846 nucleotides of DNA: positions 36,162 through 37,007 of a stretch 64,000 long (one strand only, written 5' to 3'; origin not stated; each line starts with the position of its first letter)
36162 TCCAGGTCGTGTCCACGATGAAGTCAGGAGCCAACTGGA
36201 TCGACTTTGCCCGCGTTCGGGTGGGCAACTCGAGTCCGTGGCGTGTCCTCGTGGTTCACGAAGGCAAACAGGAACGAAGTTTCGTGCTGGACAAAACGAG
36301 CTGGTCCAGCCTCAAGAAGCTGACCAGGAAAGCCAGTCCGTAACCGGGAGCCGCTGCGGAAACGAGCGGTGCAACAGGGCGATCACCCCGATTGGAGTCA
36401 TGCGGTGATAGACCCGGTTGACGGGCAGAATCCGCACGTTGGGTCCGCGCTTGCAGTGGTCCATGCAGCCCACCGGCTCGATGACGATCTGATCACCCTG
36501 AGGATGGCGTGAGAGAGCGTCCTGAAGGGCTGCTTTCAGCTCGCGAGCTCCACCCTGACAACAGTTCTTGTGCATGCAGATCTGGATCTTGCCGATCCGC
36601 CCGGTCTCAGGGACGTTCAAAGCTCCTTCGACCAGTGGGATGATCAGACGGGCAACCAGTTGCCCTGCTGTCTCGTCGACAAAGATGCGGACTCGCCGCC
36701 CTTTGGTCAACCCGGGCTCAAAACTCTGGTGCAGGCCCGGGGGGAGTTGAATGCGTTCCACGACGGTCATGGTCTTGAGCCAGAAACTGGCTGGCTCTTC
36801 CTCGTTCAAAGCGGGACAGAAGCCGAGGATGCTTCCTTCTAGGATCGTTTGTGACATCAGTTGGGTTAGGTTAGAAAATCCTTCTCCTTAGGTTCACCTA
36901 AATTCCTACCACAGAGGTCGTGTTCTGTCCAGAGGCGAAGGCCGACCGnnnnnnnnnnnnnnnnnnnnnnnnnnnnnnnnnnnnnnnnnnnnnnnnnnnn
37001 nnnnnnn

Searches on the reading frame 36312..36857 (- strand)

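Call 52: search_protein_families(library=pfam, proteins=[window:36312-36857:-], max_evalue=0.0001)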
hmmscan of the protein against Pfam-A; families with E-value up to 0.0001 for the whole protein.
window:36312-36857:- (181 aa): 1 family
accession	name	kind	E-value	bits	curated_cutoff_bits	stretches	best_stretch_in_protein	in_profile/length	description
PF01257.25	2Fe-2S_thioredx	-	3e-06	27.6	24.8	1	90-163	67-142/145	Thioredoxin-like [2Fe-2S] ferredoxin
